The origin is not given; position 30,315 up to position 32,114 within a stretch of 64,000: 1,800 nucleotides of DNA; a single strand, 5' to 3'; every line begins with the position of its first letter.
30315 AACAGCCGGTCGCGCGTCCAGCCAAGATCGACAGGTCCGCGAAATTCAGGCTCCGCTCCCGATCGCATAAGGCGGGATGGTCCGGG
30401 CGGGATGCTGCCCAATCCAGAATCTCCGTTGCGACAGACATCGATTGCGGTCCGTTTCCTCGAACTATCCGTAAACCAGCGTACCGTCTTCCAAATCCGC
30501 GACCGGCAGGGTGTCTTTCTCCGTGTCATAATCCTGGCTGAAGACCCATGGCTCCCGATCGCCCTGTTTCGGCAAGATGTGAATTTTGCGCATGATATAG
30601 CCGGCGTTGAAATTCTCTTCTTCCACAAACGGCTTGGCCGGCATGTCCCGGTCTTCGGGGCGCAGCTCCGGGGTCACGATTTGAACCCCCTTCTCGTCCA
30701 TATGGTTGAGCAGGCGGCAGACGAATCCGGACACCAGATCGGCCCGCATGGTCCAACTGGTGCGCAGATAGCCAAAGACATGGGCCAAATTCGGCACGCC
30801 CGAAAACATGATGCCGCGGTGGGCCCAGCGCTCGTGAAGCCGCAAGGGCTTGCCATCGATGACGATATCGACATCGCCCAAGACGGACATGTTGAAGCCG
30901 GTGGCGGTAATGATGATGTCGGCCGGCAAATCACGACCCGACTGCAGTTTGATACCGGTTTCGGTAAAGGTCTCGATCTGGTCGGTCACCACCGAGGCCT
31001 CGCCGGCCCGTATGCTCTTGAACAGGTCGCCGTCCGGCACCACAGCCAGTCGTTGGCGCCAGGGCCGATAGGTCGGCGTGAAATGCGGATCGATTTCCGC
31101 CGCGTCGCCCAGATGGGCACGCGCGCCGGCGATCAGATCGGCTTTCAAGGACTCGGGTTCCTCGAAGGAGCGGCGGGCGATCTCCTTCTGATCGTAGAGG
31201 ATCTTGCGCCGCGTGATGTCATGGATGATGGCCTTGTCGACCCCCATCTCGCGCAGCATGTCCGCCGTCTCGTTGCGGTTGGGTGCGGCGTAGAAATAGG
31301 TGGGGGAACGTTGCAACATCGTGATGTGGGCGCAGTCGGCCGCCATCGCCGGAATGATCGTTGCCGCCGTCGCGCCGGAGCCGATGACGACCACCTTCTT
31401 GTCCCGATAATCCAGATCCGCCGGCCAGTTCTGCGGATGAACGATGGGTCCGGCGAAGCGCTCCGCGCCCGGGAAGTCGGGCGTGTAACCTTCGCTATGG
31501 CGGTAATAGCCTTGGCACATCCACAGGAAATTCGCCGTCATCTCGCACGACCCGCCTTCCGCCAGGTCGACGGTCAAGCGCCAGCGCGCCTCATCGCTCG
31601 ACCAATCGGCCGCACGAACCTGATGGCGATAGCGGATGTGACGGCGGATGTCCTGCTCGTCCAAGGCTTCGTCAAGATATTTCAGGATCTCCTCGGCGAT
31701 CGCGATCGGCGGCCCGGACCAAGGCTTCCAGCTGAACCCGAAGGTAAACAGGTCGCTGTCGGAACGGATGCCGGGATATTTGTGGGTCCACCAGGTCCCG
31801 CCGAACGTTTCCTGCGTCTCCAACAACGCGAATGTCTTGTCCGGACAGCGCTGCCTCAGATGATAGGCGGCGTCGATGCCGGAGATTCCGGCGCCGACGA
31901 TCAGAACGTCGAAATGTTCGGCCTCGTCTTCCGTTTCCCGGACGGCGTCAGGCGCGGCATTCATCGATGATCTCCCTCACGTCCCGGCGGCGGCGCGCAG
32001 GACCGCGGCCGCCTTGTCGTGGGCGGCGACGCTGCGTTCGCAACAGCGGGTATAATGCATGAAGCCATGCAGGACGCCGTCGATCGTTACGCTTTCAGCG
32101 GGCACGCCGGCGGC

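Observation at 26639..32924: Compact cluster: LLM oxidoreductase, TPR-PCP-thioesterase fusion, stand-alone adenylating enzyme, Baeyer-Villiger-type monooxygenase, esterase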

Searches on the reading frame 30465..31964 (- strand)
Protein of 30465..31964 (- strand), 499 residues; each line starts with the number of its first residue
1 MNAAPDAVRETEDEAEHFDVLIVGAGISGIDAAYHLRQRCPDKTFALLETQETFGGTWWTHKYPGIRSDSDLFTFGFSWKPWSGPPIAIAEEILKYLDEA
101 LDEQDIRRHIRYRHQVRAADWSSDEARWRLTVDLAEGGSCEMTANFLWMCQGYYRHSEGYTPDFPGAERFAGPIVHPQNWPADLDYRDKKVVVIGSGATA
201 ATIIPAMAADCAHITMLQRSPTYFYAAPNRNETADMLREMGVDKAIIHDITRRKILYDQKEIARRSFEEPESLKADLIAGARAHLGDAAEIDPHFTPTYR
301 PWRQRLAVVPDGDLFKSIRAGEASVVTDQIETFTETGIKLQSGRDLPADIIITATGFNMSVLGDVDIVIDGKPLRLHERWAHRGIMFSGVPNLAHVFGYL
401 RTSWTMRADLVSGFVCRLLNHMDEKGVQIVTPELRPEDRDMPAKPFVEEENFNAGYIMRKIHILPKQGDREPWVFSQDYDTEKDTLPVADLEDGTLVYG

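Call 3: search_protein_families(library=pfam, proteins=[window:30465-31964:-], max_evalue=0.01)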
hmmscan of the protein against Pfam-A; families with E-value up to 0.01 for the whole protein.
window:30465-31964:- (499 aa): 11 families
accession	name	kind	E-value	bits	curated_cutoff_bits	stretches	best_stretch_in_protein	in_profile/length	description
PF07992.20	Pyr_redox_2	-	7e-11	42.5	26.1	1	18-278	1-231/291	Pyridine nucleotide-disulphide oxidoreductase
PF00743.25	FMO-like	-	1.9e-10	40.2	22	1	90-220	83-215/532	Flavin-binding monooxygenase-like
PF13450.12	NAD_binding_8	-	7.1e-09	36.3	21.9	1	22-70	1-47/68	NAD(P)-binding Rossmann-like domain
PF13738.12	Pyr_redox_3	-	9.8e-08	32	30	1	91-222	81-198/305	Pyridine nucleotide-disulphide oxidoreductase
PF01946.23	Thi4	-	5.8e-07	29.4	26.2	1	16-60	16-59/235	Thi4 family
PF13434.12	Lys_Orn_oxgnase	-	1.9e-06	27.7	21.3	1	105-224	107-226/339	L-lysine 6-monooxygenase/L-ornithine 5-monooxygenase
PF01266.30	DAO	-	2.5e-05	24.4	27.9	1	19-120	1-94/353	FAD dependent oxidoreductase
PF01488.26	Shikimate_DH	-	0.00046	20.7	24.3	0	185-221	9-46/138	Shikimate / quinate 5-dehydrogenase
PF00070.33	Pyr_redox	-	0.0025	18.7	22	0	20-38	2-20/82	Pyridine nucleotide-disulphide oxidoreductase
PF13241.12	NAD_binding_7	-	0.0083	17.1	22.1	0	184-226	3-45/104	Putative NAD(P)-binding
PF13454.12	NAD_binding_9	-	0.009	16.4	21.8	0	22-60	2-42/155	FAD-NAD(P)-binding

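Call 4: search_protein_families(library=ncbifam, proteins=[window:30465-31964:-], max_evalue=0.001)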
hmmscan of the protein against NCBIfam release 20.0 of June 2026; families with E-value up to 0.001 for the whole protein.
window:30465-31964:- (499 aa): 13 families
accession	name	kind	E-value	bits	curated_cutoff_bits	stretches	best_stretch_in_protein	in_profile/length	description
NF045818.1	Neo-PentlctneDsynPtlE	equivalog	2.8e-26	91.8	1100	1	10-235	41-273/587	neopentalenolactone/pentalenolactone D synthase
NF040505.1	ArsO_flavin_mono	equivalog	8e-20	71.6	425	1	19-223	2-195/346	ArsO family NAD(P)H-dependent flavin-containing monooxygenase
NF058570.1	trimeth_mono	equivalog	3.8e-14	52.7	675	1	93-255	100-262/443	trimethylamine monooxygenase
NF008841.0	PRK11883.1-1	equivalog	6.6e-07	28.6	517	1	19-65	5-52/453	protoporphyrinogen oxidase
TIGR00562.1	proto_IX_ox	equivalog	2.1e-06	26.6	97.85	1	19-66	4-51/470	protoporphyrinogen oxidase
NF053556.1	prodigi_MAP_PigB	equivalog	7.3e-05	21.3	850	1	11-61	148-194/659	prodigiosin MAP biosynthesis oxidoreductase PigB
TIGR00292.1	TIGR00292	equivalog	0.0001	21.6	148.3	1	13-60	17-62/254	sulfide-dependent adenosine diphosphate thiazole synthase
NF009409.0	PRK12770.1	subfamily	0.00012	21.2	343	0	184-243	169-227/360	putative glutamate synthase subunit beta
NF009410.0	PRK12771.1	subfamily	0.00028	19.6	516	0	19-56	140-175/566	NAD(P)-binding protein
NF008843.0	PRK11883.1-3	equivalog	0.0003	20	406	1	20-65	4-49/424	protoporphyrinogen oxidase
NF005545.0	PRK07208.1-1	equivalog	0.00072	18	451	0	14-69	4-58/504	hypothetical protein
TIGR02032.1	GG-red-SF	subfamily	0.00093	19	158.8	0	18-39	1-22/297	geranylgeranyl reductase family protein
TIGR01292.1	TRX_reduct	equivalog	0.00095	18.1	343.45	0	19-68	2-52/300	thioredoxin-disulfide reductase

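Call 56: search_protein_families(library=ncbifam, proteins=[L006:658-1488:+, L006:1485-1763:+, L006:1770-2555:+, L006:2570-3355:+, L006:3369-4829:+, L006:4841-5686:+, L006:5619-6371:-, L006:6509-7381:+, L006:7378-9510:-, L120:476-1585:+], max_evalue=0.00001)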
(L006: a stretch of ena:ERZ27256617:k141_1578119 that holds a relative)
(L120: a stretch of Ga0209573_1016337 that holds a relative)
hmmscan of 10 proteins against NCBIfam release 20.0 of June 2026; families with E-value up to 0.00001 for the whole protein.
L006:658-1488:+ (276 aa): 15 families
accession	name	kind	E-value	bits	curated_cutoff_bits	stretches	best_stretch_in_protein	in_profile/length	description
NF040959.1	MamA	equivalog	5.6e-20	71.7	200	1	132-250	87-203/204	magnetosome protein MamA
TIGR02521.1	type_IV_pilW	equivalog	5e-18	65.5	154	1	151-257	31-135/234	type IV pilus biogenesis/stability protein PilW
TIGR02917.1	PEP_TPR_lipo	equivalog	2.7e-16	58.6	312.2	1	28-263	443-678/899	XrtA/PEP-CTERM system TPR-repeat protein PrsT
NF033762.1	social_mot_Tgl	equivalog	4.5e-15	55.7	225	1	184-262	29-108/252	social motility TPR repeat lipoprotein Tgl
NF033758.1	gliding_GltE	equivalog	3.5e-13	49.3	225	1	35-214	71-250/411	adventurous gliding motility TPR repeat lipoprotein GltE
TIGR02552.1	LcrH_SycD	equivalog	2.5e-12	46.6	104.8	0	146-220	46-120/136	SycD/LcrH family type III secretion system chaperone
NF033920.0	C39_PA2778_fam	equivalog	2.8e-11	43.3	150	1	162-251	166-255/255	PA2778 family cysteine peptidase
TIGR03939.1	PGA_TPR_OMP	equivalog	4.1e-11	41.8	366.65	1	28-189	31-191/800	poly-beta-1,6 N-acetyl-D-glucosamine export porin PgaA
NF008757.0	PRK11788.1-5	equivalog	2.2e-08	33.7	363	0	22-77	186-241/388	lipopolysaccharide assembly protein LapB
NF008391.2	PRK11189.1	equivalog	1e-07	31.7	250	0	184-262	63-140/297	lipoprotein NlpI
TIGR00990.1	3a0801s09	subfamily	1.4e-07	30.6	757.25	0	173-254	420-501/615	mitochondrial import receptor subunit TOM70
NF047507.1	TPR_BatC_Lepto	exception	1.7e-07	31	175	0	225-268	101-144/214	TPR repeat-containing protein BatC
NF047558.1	TPR_END_plus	domain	7.5e-07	29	32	0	225-257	4-37/56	TPR end-of-group domain-containing protein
NF002725.1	PRK02603.1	equivalog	9.8e-07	28.9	143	0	173-242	56-128/173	photosystem I assembly protein Ycf3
NF052415.1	T3SS_chap_SctY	equivalog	9.6e-06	26.1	70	0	152-214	40-105/106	type III secretion apparatus assembly chaperone SctY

L006:1485-1763:+ (92 aa): 5 families
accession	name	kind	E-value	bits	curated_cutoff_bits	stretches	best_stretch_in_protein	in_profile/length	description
NF047350.1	aureusi_NRPS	equivalog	1.6e-14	51.8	2500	1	7-90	895-978/2373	aureusimine non-ribosomal peptide synthetase AusA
NF004282.0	PRK05691.1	subfamily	3.9e-11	39.7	4090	1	13-88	1631-1706/4334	non-ribosomal peptide synthase/polyketide synthase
NF038078.1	NRPS_MxcG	equivalog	5.6e-08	30.5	2300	1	18-91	972-1045/1442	myxochelin non-ribosomal peptide synthetase MxcG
TIGR03443.1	alpha_am_amid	equivalog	3.7e-07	27.9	1030.1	1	19-90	847-920/1390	L-aminoadipate-semialdehyde dehydrogenase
NF041803.1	NRPS_SolG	exception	5.2e-06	24.3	2200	1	14-87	1083-1155/1163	solanimycin non-ribosomal peptide synthetase SolG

L006:1770-2555:+ (261 aa): 0 families

L006:2570-3355:+ (261 aa): 0 families

L006:3369-4829:+ (486 aa): 101 families (the best 25 are shown)
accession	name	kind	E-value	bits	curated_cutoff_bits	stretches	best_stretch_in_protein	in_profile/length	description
NF004837.0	PRK06187.1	subfamily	5.5e-93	312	476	1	1-479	8-518/531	long-chain-fatty-acid--CoA ligase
NF005676.0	PRK07470.1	equivalog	8.5e-74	249.1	774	1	1-479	20-525/544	acyl-CoA synthetase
NF006182.0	PRK08316.1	subfamily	1.7e-70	238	663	1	3-478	13-512/523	fatty acyl-CoA synthetase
NF002966.0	PRK03640.1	equivalog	2.4e-67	227.6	556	1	9-481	10-478/483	o-succinylbenzoate--CoA ligase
NF005307.0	PRK06839.1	equivalog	1.8e-66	224.8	748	1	4-485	5-495/496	o-succinylbenzoate--CoA ligase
NF004511.1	PRK05852.1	equivalog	2.6e-64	217.7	650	1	3-481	1-502/505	FadD7 family fatty acid--CoA ligase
NF052269.1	Staph_lig_FadD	equivalog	2.4e-63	214.2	650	1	5-483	4-493/499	long-chain-fatty-acid--CoA ligase FadD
NF006572.0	PRK09088.1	equivalog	4e-62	210.5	696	1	4-480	4-484/491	acyl-CoA synthetase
NF004114.0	PRK05605.1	equivalog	6.6e-62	209.6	766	2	141-479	221-565/575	long-chain-fatty-acid--CoA ligase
NF004808.0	PRK06155.1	equivalog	3e-59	200.7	722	2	123-479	165-518/542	ATP-dependent acyl-CoA ligase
TIGR01923.1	menE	equivalog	2.7e-58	197.9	330.15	1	28-479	1-442/442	o-succinylbenzoate--CoA ligase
NF004797.0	PRK06145.1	equivalog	6.7e-58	196.2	850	1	1-479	2-491/499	acyl-CoA synthetase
NF009071.0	PRK12406.1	subfamily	2.8e-57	194.3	701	2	144-479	157-498/510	acyl-CoA synthetase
NF005801.1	PRK07656.1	equivalog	6.5e-57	193.3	657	1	5-479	5-499/500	FadD3 family acyl-CoA ligase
NF052580.1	Str24CoAsynCasG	equivalog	7.2e-57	192.9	750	1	23-479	62-546/548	steroid-24-oyl-CoA synthetase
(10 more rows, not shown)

L006:4841-5686:+ (281 aa): 3 families
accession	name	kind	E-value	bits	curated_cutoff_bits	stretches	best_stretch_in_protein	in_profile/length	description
NF042922.1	4PPT_HetI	equivalog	3.7e-32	111.5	370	1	14-236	4-224/235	4'-phosphopantetheinyl transferase HetI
NF007676.0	PRK10351.1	equivalog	1e-13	51.3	174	1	96-189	54-145/195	4'-phosphopantetheinyl transferase AcpT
TIGR00556.1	pantethn_trn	domain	8.2e-07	29.2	45.35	1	132-193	5-70/128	phosphopantetheine--protein transferase domain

L006:5619-6371:- (250 aa): 0 families

L006:6509-7381:+ (290 aa): 1 family
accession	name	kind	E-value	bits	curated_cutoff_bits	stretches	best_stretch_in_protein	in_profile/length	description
TIGR03212.1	uraD_N-term-dom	equivalog_domain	6.7e-29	100.9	424.6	1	64-284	69-291/297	allantoinase PuuE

L006:7378-9510:- (710 aa): 20 families
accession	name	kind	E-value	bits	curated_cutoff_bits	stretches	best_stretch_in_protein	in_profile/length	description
NF040959.1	MamA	equivalog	1.9e-28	99.3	200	2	10-142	70-202/204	magnetosome protein MamA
NF033762.1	social_mot_Tgl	equivalog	3.2e-27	95.5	225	3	130-201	48-120/252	social motility TPR repeat lipoprotein Tgl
TIGR02917.1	PEP_TPR_lipo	equivalog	6.3e-23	80.6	312.2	2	23-177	681-833/899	XrtA/PEP-CTERM system TPR-repeat protein PrsT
TIGR02521.1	type_IV_pilW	equivalog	2.4e-21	76.3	154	2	84-190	36-141/234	type IV pilus biogenesis/stability protein PilW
NF033758.1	gliding_GltE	equivalog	3.8e-16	59.1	225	2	205-280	76-146/411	adventurous gliding motility TPR repeat lipoprotein GltE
NF049992.1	NGTferase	equivalog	3.9e-16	58.8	1000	1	412-684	323-587/614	UDP-glucose:protein N-beta-glucosyltransferase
NF033920.0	C39_PA2778_fam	equivalog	1.4e-14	54.1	150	1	88-176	165-253/255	PA2778 family cysteine peptidase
TIGR02552.1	LcrH_SycD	equivalog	8.5e-14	51.4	104.8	1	75-146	48-119/136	SycD/LcrH family type III secretion system chaperone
NF008391.2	PRK11189.1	equivalog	2.6e-13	50.1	250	0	68-136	88-156/297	lipoprotein NlpI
NF047507.1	TPR_BatC_Lepto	exception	7.4e-12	45.2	175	0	94-153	73-136/214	TPR repeat-containing protein BatC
NF052415.1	T3SS_chap_SctY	equivalog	4.8e-11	43.1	70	1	47-141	8-105/106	type III secretion apparatus assembly chaperone SctY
TIGR00540.1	TPR_hemY_coli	hypoth_equivalog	5.2e-10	38.6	142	1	10-137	260-383/385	heme biosynthesis-associated TPR protein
NF008520.0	PRK11447.1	equivalog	2.2e-09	35.7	858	0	52-114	276-338/1157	cellulose synthase complex outer membrane protein BcsC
NF053607.1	CHU_0125_OmpA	equivalog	2.9e-09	36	620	0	62-145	36-119/639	CHU_0125 family OmpA-like outer membrane integrity protein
TIGR03939.1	PGA_TPR_OMP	equivalog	1.2e-08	33.7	366.65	1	63-169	104-210/800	poly-beta-1,6 N-acetyl-D-glucosamine export porin PgaA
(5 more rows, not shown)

L120:476-1585:+ (369 aa): 6 families
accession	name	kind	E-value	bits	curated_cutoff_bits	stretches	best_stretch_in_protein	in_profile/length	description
TIGR03443.1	alpha_am_amid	equivalog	6.4e-09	33.7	1030.1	1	39-129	846-939/1390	L-aminoadipate-semialdehyde dehydrogenase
NF004282.0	PRK05691.1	subfamily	6.6e-09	32.3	4090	1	44-124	1641-1721/4334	non-ribosomal peptide synthase/polyketide synthase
NF007605.2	PRK10252.1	equivalog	1.1e-08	33.1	2400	1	34-230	968-1165/1292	enterobactin non-ribosomal peptide synthetase EntF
NF047350.1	aureusi_NRPS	equivalog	5.6e-06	23.5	2500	1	44-110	911-977/2373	aureusimine non-ribosomal peptide synthetase AusA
NF040607.1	mycolic_Pks13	equivalog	6.7e-06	23.8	2100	0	124-231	1414-1516/1680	polyketide synthase Pks13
NF041592.1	carboxyl_red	equivalog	8.4e-06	23.7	1300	0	42-114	642-717/1160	carboxylic acid reductase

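Call 78: search_protein_families(library=pfam, proteins=[L009:4483-6654:-, L009:6740-7498:+, L009:7419-8141:+, L009:8445-9524:+, L095:614-2059:-, L095:8216-10300:+, L095:10670-12451:-, L095:12508-13812:+, L125:4932-7382:+, L125:3551-4258:+], max_evalue=0.00001)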
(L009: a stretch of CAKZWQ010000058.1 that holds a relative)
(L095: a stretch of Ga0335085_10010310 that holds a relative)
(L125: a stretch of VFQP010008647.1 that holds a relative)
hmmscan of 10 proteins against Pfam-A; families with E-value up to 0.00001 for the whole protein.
L009:4483-6654:- (723 aa): 3 families
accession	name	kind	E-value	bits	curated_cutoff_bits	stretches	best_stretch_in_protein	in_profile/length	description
PF08497.15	Radical_SAM_N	-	1.7e-138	461.4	25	1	35-382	1-301/301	Radical SAM N-terminal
PF11842.13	DUF3362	-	4.7e-42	144.2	27.6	1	597-700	1-107/151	Domain of unknown function (DUF3362)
PF04055.27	Radical_SAM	-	1.5e-12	48.4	29.5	1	385-589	3-166/166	Radical SAM superfamily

L009:6740-7498:+ (252 aa): 1 family
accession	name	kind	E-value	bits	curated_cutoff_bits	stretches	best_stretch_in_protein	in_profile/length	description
PF01936.24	NYN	-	4.1e-34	118.6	24.2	1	6-150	1-144/145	NYN domain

L009:7419-8141:+ (240 aa): 2 families
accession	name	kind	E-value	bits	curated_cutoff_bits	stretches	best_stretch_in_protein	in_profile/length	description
PF03364.25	Polyketide_cyc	-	4.4e-07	30.6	23.4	1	86-208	1-117/126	Polyketide cyclase / dehydrase and lipid transport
PF10604.15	Polyketide_cyc2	-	5e-07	30.5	27.4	1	79-202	3-120/142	Polyketide cyclase / dehydrase and lipid transport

L009:8445-9524:+ (359 aa): 3 families
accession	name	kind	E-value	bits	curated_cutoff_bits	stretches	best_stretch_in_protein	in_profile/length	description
PF01738.24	DLH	-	5.2e-16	59.3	21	1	85-279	9-199/217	Dienelactone hydrolase family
PF00326.27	Peptidase_S9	-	3.2e-11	43.6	22.6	1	223-272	143-192/213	Prolyl oligopeptidase family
PF07859.19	Abhydrolase_3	-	3.1e-06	27.5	25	0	145-190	44-92/210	alpha/beta hydrolase fold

L095:614-2059:- (481 aa): 2 families
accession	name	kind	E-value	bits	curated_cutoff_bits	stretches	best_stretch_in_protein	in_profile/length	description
PF02530.20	Porin_2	-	2.9e-19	70.1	22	1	72-449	23-320/357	Porin subfamily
PF19577.5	DcaP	-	7.4e-13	48.7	27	1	146-459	111-388/410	DcaP outer membrane protein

L095:8216-10300:+ (694 aa): 3 families
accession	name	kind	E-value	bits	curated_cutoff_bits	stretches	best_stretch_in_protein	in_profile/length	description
PF01968.24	Hydantoinase_A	-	1.1e-84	284.6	22.9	1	206-501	1-289/291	Hydantoinase/oxoprolinase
PF05378.19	Hydant_A_N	-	7.4e-53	179.3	25.2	1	9-184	1-174/176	Hydantoinase/oxoprolinase N-terminal region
PF19278.4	Hydant_A_C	-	4.3e-11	43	21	1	531-687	27-187/193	Hydantoinase/oxoprolinase C-terminal domain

L095:10670-12451:- (593 aa): 0 families

L095:12508-13812:+ (434 aa): 3 families
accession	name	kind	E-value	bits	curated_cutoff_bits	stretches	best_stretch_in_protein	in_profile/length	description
PF13458.12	Peripla_BP_6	-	1.8e-52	179.5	31.7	1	47-409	2-339/343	Periplasmic binding protein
PF01094.35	ANF_receptor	-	5.2e-16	59.1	25.4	1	97-288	19-210/353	Receptor family ligand binding region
PF13433.12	Peripla_BP_5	-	3.3e-09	36.8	27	1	47-150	1-89/363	Periplasmic binding protein domain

L125:4932-7382:+ (816 aa): 5 families
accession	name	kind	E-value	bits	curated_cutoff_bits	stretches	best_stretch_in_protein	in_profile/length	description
PF01266.30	DAO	-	3.1e-63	214.9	27.9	1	9-373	1-353/353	FAD dependent oxidoreductase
PF01571.26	GCV_T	-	1.3e-61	208.5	25.6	1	434-703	2-254/255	Aminomethyltransferase folate-binding domain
PF08669.17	GCV_T_C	-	3e-19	69.1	25.9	1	728-806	1-78/80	Glycine cleavage T-protein C-terminal barrel domain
PF16350.10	FAO_M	-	1.2e-17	64.3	27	1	376-431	1-56/56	FAD dependent oxidoreductase central domain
PF13738.12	Pyr_redox_3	-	7.8e-07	29.1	30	0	11-44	1-34/305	Pyridine nucleotide-disulphide oxidoreductase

L125:3551-4258:+ (235 aa): 0 families
